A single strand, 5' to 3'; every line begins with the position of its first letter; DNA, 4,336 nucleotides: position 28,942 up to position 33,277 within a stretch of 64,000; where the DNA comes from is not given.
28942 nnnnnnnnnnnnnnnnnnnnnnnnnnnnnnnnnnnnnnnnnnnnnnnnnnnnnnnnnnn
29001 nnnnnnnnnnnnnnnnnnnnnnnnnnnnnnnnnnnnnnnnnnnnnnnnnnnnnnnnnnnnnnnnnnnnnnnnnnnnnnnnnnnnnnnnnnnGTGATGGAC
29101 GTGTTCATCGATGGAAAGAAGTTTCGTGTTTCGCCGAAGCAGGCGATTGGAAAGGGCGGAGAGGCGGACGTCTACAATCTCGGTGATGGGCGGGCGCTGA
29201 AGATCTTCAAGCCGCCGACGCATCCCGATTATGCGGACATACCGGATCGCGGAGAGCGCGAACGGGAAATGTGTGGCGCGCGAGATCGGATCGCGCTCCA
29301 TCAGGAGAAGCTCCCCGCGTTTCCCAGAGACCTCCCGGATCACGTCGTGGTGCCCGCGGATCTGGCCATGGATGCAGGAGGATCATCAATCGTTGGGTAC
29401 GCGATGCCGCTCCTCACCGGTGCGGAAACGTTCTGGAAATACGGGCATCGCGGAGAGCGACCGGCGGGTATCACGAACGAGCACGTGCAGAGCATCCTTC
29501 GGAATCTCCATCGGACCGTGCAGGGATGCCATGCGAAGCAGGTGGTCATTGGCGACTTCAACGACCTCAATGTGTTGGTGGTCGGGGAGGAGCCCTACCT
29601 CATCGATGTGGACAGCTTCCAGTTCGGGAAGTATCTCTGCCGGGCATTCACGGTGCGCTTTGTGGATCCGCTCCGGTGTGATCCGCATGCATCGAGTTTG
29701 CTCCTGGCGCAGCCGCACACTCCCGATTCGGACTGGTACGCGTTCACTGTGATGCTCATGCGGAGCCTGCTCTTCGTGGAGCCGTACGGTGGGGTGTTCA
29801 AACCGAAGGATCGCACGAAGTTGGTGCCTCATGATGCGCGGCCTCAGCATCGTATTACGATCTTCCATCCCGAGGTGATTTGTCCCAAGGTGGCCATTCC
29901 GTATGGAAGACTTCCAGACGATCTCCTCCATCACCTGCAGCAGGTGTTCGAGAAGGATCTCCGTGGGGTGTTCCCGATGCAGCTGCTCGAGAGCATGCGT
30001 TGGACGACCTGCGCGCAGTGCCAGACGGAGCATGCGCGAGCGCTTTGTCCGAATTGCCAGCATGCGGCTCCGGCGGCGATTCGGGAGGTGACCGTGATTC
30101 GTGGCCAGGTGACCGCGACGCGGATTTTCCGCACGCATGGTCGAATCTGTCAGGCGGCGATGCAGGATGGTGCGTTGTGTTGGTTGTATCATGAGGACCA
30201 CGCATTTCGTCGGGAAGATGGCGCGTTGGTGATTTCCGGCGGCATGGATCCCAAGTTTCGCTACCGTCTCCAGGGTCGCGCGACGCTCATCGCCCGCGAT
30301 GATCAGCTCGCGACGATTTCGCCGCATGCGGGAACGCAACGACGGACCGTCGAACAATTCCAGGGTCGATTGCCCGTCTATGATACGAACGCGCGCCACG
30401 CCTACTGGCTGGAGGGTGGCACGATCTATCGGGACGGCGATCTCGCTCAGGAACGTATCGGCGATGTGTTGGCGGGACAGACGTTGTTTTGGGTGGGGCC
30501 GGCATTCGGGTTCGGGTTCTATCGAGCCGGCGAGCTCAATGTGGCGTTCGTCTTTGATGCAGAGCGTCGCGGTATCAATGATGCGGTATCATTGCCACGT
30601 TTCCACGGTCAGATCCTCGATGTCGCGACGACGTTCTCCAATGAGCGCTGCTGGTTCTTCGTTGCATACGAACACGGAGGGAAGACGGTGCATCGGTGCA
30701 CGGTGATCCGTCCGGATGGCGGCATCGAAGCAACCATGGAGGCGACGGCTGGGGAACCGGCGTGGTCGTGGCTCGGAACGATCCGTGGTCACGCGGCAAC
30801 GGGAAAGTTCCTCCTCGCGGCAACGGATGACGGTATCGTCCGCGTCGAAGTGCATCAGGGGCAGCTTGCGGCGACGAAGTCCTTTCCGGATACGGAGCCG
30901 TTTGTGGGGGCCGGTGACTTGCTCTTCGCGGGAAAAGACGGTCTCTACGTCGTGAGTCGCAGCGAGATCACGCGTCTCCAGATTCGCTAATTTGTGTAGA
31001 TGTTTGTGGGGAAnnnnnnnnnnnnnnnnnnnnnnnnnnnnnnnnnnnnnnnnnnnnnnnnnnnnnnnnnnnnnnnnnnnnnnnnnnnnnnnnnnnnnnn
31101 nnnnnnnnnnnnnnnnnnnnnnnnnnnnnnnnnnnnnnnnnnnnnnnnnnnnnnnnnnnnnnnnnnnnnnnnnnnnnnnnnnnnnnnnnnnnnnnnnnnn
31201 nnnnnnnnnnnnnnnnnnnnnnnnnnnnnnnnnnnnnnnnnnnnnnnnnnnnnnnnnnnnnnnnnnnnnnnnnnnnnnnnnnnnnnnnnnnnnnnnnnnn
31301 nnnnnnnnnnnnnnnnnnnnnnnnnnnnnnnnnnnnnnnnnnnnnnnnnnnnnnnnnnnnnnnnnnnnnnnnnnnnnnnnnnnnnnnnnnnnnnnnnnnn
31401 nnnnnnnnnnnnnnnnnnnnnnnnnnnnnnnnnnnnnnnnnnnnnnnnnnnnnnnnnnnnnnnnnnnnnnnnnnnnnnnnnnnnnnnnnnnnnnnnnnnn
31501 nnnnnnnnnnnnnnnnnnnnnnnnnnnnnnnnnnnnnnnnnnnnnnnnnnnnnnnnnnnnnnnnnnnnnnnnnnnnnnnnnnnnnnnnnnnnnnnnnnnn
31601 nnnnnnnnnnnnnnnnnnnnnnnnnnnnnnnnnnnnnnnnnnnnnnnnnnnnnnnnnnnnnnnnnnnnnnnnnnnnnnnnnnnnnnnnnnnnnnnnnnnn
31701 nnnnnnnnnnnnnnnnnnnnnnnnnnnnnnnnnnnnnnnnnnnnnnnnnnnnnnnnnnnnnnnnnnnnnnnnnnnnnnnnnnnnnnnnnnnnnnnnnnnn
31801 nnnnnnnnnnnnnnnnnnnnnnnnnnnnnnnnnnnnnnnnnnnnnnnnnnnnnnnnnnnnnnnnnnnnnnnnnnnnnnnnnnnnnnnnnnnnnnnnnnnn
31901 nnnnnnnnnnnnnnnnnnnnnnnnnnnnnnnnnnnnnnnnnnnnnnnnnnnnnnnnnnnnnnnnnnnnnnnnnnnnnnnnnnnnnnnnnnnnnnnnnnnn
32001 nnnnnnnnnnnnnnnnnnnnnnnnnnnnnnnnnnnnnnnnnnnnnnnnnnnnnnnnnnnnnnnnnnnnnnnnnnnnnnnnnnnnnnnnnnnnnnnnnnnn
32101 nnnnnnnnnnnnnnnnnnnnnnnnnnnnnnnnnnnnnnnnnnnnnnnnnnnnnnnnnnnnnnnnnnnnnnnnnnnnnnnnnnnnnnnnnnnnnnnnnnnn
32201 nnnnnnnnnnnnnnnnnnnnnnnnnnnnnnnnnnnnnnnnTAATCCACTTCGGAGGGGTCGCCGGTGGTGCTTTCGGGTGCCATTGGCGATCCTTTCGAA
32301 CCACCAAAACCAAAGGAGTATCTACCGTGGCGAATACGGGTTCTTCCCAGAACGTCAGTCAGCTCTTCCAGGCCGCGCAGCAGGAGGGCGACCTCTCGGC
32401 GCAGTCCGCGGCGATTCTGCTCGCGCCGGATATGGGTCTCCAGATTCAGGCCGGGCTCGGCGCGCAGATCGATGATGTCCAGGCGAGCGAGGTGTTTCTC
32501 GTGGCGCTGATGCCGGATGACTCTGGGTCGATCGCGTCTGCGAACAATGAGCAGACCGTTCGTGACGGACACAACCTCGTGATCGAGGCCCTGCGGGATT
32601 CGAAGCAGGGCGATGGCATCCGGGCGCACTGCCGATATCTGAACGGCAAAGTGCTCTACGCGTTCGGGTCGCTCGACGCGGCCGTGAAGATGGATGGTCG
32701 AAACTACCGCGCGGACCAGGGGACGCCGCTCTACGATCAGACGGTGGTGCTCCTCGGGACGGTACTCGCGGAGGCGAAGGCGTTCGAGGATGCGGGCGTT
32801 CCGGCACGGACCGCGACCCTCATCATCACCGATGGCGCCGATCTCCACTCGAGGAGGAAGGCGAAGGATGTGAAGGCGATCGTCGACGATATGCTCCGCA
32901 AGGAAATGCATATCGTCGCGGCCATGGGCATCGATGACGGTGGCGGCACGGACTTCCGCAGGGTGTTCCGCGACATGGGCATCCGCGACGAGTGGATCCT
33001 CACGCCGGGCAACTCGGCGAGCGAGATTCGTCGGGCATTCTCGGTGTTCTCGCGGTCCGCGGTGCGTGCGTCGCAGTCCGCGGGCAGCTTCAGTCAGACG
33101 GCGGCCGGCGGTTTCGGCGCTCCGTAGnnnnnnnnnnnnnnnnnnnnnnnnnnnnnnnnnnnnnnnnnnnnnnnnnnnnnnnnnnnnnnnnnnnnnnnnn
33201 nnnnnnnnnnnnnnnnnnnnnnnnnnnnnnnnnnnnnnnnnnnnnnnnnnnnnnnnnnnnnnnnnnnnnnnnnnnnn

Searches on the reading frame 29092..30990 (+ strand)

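Call 24: search_protein_families(library=pfam, proteins=[window:29092-30990:+], max_evalue=0.001)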
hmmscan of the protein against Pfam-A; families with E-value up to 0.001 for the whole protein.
window:29092-30990:+ (632 aa): 0 families

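Call 31: search_protein_families(library=ncbifam, proteins=[window:29092-30987:+], max_evalue=0.01)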
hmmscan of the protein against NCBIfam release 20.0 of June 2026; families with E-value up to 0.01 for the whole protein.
window:29092-30987:+ (632 aa): 2 families
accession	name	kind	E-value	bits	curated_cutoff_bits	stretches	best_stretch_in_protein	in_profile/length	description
NF038150.1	lanthi_synth_IV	equivalog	5.1e-06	25.1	650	1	120-240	288-404/851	class IV lanthionine synthetase LanL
NF038151.1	lanthi_synth_III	equivalog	0.0034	15.8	575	1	131-173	337-380/833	class III lanthionine synthetase LanKC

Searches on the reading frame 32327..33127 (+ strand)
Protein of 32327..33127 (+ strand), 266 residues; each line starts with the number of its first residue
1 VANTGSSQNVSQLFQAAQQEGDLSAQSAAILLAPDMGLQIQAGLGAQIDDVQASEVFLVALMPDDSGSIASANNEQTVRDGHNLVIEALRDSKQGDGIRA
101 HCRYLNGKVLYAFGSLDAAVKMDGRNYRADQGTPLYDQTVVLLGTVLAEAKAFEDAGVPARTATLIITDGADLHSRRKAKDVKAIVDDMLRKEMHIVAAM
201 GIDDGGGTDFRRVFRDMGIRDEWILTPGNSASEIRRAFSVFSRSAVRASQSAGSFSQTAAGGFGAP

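Call 3: search_protein_families(library=pfam, proteins=[window:32327-33127:+], max_evalue=0.01)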
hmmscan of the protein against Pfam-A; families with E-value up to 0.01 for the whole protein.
window:32327-33127:+ (266 aa): 0 families

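Call 31: search_protein_families(library=ncbifam, proteins=[window:32327-33124:+], max_evalue=0.01)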
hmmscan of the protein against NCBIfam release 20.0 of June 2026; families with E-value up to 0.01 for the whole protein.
window:32327-33124:+ (266 aa): 1 family
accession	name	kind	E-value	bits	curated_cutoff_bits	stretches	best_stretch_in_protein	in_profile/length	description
TIGR02364.1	dha_pts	equivalog_domain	0.0027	18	98.25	1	174-213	8-48/125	dihydroxyacetone kinase phosphoryl donor subunit DhaM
